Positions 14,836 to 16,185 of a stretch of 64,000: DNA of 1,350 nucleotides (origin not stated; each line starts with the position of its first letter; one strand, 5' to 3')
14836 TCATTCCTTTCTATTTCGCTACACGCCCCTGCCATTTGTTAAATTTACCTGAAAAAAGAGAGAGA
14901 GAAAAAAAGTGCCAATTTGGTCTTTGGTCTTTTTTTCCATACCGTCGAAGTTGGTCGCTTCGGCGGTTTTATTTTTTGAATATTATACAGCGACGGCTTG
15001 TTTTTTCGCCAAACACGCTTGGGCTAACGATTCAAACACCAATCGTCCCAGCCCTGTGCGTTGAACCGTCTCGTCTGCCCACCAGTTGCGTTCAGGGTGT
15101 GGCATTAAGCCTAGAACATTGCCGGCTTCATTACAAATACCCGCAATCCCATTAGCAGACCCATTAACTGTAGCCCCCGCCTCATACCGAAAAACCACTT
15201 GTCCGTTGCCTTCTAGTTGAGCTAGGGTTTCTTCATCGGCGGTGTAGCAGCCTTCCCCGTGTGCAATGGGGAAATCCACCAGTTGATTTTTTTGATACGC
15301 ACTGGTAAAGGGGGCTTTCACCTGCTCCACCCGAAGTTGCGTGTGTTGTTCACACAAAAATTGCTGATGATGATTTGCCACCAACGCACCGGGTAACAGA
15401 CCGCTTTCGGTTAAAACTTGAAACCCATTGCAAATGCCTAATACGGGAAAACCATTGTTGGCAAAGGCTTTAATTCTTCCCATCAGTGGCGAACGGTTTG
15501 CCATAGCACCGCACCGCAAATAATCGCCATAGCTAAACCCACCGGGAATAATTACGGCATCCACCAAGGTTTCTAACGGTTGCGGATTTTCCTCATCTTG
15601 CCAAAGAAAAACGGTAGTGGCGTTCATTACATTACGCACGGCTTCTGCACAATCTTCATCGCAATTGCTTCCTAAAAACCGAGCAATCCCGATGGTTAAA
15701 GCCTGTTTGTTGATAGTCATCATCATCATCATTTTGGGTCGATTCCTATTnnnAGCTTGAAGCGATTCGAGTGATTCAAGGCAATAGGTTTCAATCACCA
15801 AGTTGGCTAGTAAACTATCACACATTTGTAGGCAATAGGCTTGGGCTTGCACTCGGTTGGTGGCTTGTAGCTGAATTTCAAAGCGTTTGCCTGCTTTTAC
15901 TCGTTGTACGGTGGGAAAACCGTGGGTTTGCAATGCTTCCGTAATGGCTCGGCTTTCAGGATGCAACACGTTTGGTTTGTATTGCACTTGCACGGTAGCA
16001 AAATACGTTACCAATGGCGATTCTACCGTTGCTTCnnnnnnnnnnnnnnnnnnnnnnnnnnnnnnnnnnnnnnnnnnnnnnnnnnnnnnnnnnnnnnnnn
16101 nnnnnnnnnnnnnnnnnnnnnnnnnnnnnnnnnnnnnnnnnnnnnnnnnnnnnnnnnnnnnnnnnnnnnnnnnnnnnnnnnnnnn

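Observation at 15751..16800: PurC-PurS gene fusion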

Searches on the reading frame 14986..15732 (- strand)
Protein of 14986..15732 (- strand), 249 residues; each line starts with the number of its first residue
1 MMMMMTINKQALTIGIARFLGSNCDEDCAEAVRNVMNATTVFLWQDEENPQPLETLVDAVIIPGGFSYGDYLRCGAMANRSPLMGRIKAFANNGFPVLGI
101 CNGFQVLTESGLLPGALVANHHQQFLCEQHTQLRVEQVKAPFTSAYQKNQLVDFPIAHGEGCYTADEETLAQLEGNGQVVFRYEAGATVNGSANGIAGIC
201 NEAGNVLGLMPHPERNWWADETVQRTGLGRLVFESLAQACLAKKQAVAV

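Call 3: search_protein_families(library=pfam, proteins=[window:14986-15732:-], max_evalue=0.01)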
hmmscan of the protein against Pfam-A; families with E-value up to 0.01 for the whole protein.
window:14986-15732:- (249 aa): 6 families
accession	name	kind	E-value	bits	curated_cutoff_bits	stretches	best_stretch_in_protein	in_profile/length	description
PF13507.12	GATase_5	-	2.2e-33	115.9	27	1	14-216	4-229/260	CobB/CobQ-like glutamine amidotransferase domain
PF07685.20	GATase_3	-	6.6e-08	32.8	27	1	49-110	33-91/196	CobB/CobQ-like glutamine amidotransferase domain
PF00117.34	GATase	-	1.3e-06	28.7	22.8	1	31-110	16-88/190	Glutamine amidotransferase class-I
PF01965.30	DJ-1_PfpI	-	2.2e-06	28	26.6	1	57-122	62-122/165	DJ-1/PfpI family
PF07722.19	Peptidase_C26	-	0.00092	19.5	20.5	1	87-132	98-141/219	Peptidase C26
PF01174.25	SNO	-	0.0027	18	27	1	56-108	33-82/188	SNO glutamine amidotransferase family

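Call 4: search_protein_families(library=ncbifam, proteins=[window:14986-15732:-], max_evalue=0.01)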
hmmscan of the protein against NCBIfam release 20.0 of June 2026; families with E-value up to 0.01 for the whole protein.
window:14986-15732:- (249 aa): 14 families
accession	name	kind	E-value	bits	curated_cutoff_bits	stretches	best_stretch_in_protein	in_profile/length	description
NF002957.0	PRK03619.1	equivalog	2.2e-85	285.5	212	1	13-239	2-219/222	phosphoribosylformylglycinamidine synthase subunit PurQ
TIGR01737.1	FGAM_synth_I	equivalog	2.1e-78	262.8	177.8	1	13-238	2-226/228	phosphoribosylformylglycinamidine synthase I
NF002252.0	PRK01175.1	equivalog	7.9e-46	156.2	298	1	12-238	4-255/261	phosphoribosylformylglycinamidine synthase subunit PurQ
TIGR01857.1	FGAM-synthase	equivalog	1.4e-20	72.5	1057.05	1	13-216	979-1215/1239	phosphoribosylformylglycinamidine synthase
TIGR01735.1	FGAM_synt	equivalog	2.6e-18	64.9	1123.05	1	14-217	1055-1278/1307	phosphoribosylformylglycinamidine synthase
NF003672.0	PRK05297.1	equivalog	5e-18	64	783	1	9-217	1034-1260/1290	phosphoribosylformylglycinamidine synthase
NF001989.1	PRK00784.1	equivalog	4e-06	25.8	273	1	49-209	280-418/480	cobyric acid synthase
TIGR01382.1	PfpI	subfamily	2.9e-05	23.7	139.05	1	58-116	64-116/169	DJ-1/PfpI/YhbO family deglycase/protease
TIGR03800.1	PLP_synth_Pdx2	equivalog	0.00031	20.7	105.55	1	53-109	34-85/184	pyridoxal 5'-phosphate synthase glutaminase subunit PdxT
NF006902.0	PRK09393.1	equivalog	0.0026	17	425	1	78-136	91-151/327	transcriptional regulator FtrA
NF004921.0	PRK06278.1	equivalog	0.0038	16.2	354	1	56-109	36-80/482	cobyrinic acid a,c-diamide synthase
NF010608.0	PRK14004.1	equivalog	0.0047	16.6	216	1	55-110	36-88/210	imidazole glycerol phosphate synthase subunit HisH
TIGR01855.1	IMP_synth_hisH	equivalog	0.0053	16.6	105.4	0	54-111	34-88/198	imidazole glycerol phosphate synthase subunit HisH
TIGR00888.1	guaA_Nterm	equivalog_domain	0.0098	15.3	172.15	0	88-125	64-99/188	glutamine-hydrolyzing GMP synthase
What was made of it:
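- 14983..15732 (-): purQ (glutaminase subunit of FGAM synthetase), 18 nt downstream of the fused ORF, with an AGGA Shine-Dalgarno-like motif in the spacer. NCBIfam PurQ NF002957, 285.5 bits against a cutoff of 212 (call 4).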

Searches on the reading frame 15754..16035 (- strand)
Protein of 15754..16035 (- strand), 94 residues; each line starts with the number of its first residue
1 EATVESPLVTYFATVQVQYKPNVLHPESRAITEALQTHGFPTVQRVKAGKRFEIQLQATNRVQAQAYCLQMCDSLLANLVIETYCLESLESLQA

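Call 37: search_protein_representatives(protein=window:15754-16035:-)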
Query: 94 residues. Proteins with E-value up to 0.001 (for the whole library): 890; up to 1e-10: 7; up to 1e-30: 0. The best 150 are listed.
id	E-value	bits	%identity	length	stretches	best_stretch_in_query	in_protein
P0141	1.0e-16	76.8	38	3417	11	19-71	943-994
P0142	6.3e-14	67.9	46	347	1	8-88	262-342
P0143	6.6e-12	61.5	35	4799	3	22-64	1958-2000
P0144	2.3e-11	59.8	45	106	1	5-87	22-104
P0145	3.8e-11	59.1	45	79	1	13-88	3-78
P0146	4.9e-11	58.7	36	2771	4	42-77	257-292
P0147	1.0e-10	57.7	44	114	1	9-87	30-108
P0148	1.5e-10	57.2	45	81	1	15-88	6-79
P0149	1.6e-10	57.1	41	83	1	13-90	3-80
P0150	1.8e-10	56.9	41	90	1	6-90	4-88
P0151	4.3e-10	55.7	34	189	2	13-86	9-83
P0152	5.0e-10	55.5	39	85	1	11-87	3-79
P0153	5.0e-10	55.5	47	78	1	16-88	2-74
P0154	5.5e-10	55.4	46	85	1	11-90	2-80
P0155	6.1e-10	55.2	40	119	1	11-87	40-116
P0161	7.6e-10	54.9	41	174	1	8-86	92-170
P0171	1.6e-09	53.8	40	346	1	8-89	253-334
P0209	3.5e-08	49.6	40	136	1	13-90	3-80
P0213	4.0e-08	49.4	40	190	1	10-87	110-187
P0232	6.6e-08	48.8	43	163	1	13-87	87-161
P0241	8.2e-08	48.4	43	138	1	13-89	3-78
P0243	8.3e-08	48.4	42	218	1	13-88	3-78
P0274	2.6e-07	46.9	39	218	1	13-89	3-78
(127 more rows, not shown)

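Call 48: search_protein_families(library=pfam, proteins=[P0141, P0146], max_evalue=0.001)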
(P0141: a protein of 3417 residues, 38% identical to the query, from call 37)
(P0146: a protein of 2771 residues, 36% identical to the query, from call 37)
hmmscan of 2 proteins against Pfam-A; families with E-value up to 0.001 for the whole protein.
P0141 (3417 aa): 15 families
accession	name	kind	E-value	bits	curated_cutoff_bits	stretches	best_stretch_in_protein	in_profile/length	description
PF00989.32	PAS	-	0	1290.1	22.6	21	651-761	3-113/113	PAS fold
PF08448.16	PAS_4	-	2.2e-284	923.2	23.1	21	1616-1724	2-108/110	PAS fold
PF13426.13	PAS_9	-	1.5e-227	738.8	27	21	302-404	3-103/103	PAS domain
PF08447.18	PAS_3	-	3.6e-135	441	25.6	12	1994-2077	4-88/89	PAS fold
PF24820.1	Diguanyl_cycl_sensor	-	1.6e-58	195.8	28.1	0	1134-1194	1-60/109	Diguanylate cyclase-like sensor domain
PF13596.12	PAS_10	-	8.1e-44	149.1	22.1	1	1734-1842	4-106/106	PAS domain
PF13188.13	PAS_8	-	2.2e-35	119.8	21.8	0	2453-2494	5-43/65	PAS domain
PF02518.31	HATPase_c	-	3.2e-24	86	26.4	1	2682-2797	1-107/111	Histidine kinase-, DNA gyrase B-, and HSP90-like ATPase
PF00072.30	Response_reg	-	1.4e-19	70.7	30.2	1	2851-2968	1-111/111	Response regulator receiver domain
PF12860.13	PAS_7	-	3.8e-19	69.4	27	0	783-888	9-114/115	PAS fold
PF00512.31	HisKA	-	8.3e-19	67.8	26.9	1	2571-2635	2-66/66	His Kinase A (phospho-acceptor) domain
PF01627.28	Hpt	-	2.2e-07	31.5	24.6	1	3286-3345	2-60/84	Hpt domain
PF11385.13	DUF3189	-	5.3e-05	23.4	23.2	0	1130-1190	82-142/147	Protein of unknown function (DUF3189)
PF23751.1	Beta-prop_WDR11_1st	-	0.00017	20.8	26.7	0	895-926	284-315/476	WDR11 first beta-propeller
PF12680.13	SnoaL_2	-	0.00059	20.8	27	0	1995-2062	10-74/102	SnoaL-like domain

P0146 (2771 aa): 8 families
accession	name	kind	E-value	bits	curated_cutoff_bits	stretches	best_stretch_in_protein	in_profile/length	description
PF00041.27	fn3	-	8.1e-200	648.1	25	20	680-762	2-79/84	Fibronectin type III domain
PF25059.1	FN3_DSCAM-DSCAML_C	-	1.8e-141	461.3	39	20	690-763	2-76/89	DSCAM/DSCAML C-terminal Fn3-like domain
PF01108.23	Tissue_fac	-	1.9e-32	111.7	27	0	483-569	15-106/107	Tissue factor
PF25788.1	Ig_Rha78A_N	-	5.7e-30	104.1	27.4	0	881-951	17-94/105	Rha78A-like, N-terminal immunoglobulin domain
PF16158.11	N_BRCA1_IG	-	1.3e-27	96.9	28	0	1945-2021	28-106/108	Ig-like domain from next to BRCA1 gene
PF16656.11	Pur_ac_phosph_N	-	3.4e-22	79.2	30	0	1410-1481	7-84/93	Purple acid Phosphatase, N-terminal domain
PF25300.1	Fn3_Dep-1_3rd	-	3.9e-20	71.9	26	0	780-836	4-55/85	Dep-1 third Fn3-like domain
PF07495.19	Y_Y_Y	-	0.00054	20.3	26.6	0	2113-2151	21-56/65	Y_Y_Y domain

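Call 54: search_protein_families(library=pfam, proteins=[P0142, P0171, P0243, P0274, P0151, P0161, P0213, P0209, P0241, P0232], max_evalue=0.001)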
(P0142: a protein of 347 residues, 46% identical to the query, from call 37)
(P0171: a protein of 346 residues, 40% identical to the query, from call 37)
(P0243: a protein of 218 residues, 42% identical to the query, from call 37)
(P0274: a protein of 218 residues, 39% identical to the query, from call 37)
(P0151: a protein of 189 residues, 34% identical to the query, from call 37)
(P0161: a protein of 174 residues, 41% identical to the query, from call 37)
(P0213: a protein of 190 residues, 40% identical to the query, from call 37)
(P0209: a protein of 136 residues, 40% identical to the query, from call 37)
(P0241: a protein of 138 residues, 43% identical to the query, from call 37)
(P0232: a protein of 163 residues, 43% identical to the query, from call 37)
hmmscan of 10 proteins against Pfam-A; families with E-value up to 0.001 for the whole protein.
P0142 (347 aa): 2 families
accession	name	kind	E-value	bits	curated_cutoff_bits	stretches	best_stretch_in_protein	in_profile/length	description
PF01259.24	SAICAR_synt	-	6.1e-77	258.9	20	1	7-232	2-232/233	SAICAR synthetase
PF02700.19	PurS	-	2.6e-29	101.6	22.2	1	267-342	2-77/77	Phosphoribosylformylglycinamidine (FGAM) synthase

P0171 (346 aa): 2 families
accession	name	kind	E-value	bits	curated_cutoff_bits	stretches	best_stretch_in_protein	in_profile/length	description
PF01259.24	SAICAR_synt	-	2.7e-54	184.8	20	1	6-236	2-232/233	SAICAR synthetase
PF02700.19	PurS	-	7.3e-15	55.4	22.2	1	258-331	2-75/77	Phosphoribosylformylglycinamidine (FGAM) synthase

P0243 (218 aa): 1 family
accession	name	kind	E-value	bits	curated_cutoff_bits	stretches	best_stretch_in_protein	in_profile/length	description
PF02700.19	PurS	-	4.1e-30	104.2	22.2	1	2-78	1-77/77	Phosphoribosylformylglycinamidine (FGAM) synthase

P0274 (218 aa): 1 family
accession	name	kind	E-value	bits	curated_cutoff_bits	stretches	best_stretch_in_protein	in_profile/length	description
PF02700.19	PurS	-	7.6e-33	113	22.2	1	2-78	1-77/77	Phosphoribosylformylglycinamidine (FGAM) synthase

P0151 (189 aa): 1 family
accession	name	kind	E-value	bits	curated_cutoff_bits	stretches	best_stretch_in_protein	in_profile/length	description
PF02700.19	PurS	-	2.6e-43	146.5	22.2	2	9-83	2-75/77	Phosphoribosylformylglycinamidine (FGAM) synthase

P0161 (174 aa): 2 families
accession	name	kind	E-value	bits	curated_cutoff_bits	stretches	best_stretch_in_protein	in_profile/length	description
PF01259.24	SAICAR_synt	-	3.4e-20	73.2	20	1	2-77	152-232/233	SAICAR synthetase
PF02700.19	PurS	-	2.6e-19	69.6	22.2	1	98-171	3-76/77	Phosphoribosylformylglycinamidine (FGAM) synthase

P0213 (190 aa): 1 family
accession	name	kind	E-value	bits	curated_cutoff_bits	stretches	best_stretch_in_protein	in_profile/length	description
PF02700.19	PurS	-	8.3e-33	112.8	22.2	1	112-187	1-76/77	Phosphoribosylformylglycinamidine (FGAM) synthase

P0209 (136 aa): 1 family
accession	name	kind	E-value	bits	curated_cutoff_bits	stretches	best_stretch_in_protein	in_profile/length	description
PF02700.19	PurS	-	4e-30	104.2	22.2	1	3-78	2-77/77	Phosphoribosylformylglycinamidine (FGAM) synthase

P0241 (138 aa): 1 family
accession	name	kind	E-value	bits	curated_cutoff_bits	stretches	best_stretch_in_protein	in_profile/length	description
PF02700.19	PurS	-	1.3e-29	102.6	22.2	1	2-77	1-76/77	Phosphoribosylformylglycinamidine (FGAM) synthase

P0232 (163 aa): 1 family
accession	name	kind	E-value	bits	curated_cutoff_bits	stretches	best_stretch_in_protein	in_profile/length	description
PF02700.19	PurS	-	5.3e-29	100.6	22.2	1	86-161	1-76/77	Phosphoribosylformylglycinamidine (FGAM) synthase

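Call 57: list_cluster_members(proteins=[P0142, P0171, P0150])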
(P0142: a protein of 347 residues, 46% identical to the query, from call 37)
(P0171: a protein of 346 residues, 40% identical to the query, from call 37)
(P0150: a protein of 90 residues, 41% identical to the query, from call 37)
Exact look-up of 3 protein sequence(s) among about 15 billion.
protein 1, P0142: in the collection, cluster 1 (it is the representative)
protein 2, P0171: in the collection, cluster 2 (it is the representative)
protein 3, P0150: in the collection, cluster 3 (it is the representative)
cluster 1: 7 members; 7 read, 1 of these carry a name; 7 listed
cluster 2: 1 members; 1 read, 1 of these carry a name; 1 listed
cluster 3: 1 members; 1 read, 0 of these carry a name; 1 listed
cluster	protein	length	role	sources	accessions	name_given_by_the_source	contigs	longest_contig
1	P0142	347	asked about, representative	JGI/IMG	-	phosphoribosylaminoimidazole-succinocarboxamide synthase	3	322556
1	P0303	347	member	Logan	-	-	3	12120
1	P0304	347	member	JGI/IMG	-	-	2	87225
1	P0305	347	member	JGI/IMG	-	-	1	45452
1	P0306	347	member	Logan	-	-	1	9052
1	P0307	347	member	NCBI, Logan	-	-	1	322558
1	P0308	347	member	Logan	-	-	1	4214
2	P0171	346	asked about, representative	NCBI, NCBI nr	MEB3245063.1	MAG: phosphoribosylformylglycinamidine synthase subunit PurS [Vampirovibrionales ... | phosphoribosylformylglycinamidine synthase subunit PurS [Vampirovibrionales bacterium]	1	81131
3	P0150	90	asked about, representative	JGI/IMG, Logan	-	-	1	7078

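Call 58: find_encoding_contigs(protein=P0142, flank=6000, max_places=3)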
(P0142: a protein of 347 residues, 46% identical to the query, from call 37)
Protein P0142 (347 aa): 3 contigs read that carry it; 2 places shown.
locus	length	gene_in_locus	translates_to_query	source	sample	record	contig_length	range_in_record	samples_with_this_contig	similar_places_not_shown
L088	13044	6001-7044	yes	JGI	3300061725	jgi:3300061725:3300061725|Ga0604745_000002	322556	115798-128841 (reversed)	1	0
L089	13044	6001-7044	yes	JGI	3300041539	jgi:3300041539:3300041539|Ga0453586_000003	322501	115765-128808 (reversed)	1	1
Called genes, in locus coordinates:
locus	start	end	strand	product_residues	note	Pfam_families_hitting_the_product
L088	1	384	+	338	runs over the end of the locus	PF01408:GFO_IDH_MocA, PF02894:GFO_IDH_MocA_C, PF22725:GFO_IDH_MocA_C3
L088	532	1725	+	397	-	PF01960:ArgJ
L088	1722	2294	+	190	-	PF00583:Acetyltransf_1, PF13508:Acetyltransf_7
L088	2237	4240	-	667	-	PF14870:PSII_BNR (faint), PF02012:BNR (faint), PF15902:Sortilin-Vps10 (faint)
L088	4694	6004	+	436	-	PF00206:Lyase_1, PF10397:ADSL_C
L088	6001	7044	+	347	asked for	PF01259:SAICAR_synt, PF02700:PurS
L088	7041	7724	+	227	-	PF07685:GATase_3 (weak), PF13507:GATase_5, PF01965:DJ-1_PfpI (weak)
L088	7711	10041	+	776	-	PF18072:FGAR-AT_linker, PF00586:AIRS, PF02769:AIRS_C, PF00586:AIRS, PF02769:AIRS_C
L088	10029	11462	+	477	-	PF13522:GATase_6, PF13537:GATase_7, PF00156:Pribosyltran (weak)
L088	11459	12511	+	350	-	PF00586:AIRS, PF02769:AIRS_C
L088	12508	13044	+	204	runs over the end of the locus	PF00551:Formyl_trans_N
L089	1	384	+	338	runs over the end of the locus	PF01408:GFO_IDH_MocA, PF02894:GFO_IDH_MocA_C, PF22725:GFO_IDH_MocA_C3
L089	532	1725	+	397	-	PF01960:ArgJ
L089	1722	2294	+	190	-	PF00583:Acetyltransf_1, PF13508:Acetyltransf_7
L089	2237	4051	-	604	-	PF14870:PSII_BNR (faint), PF02012:BNR (faint), PF15902:Sortilin-Vps10 (faint)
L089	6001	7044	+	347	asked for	PF01259:SAICAR_synt, PF02700:PurS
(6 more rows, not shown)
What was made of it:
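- On PurS subunit of FGAM synthetase: Small PurL is adjacent in the independent fusion locus L088 (call 58).
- Closest known: Independent PurC-PurS fusion P0142. Same: The domain order is the same, the size is similar (347 aa), and purQ follows immediately (calls 54, 58).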
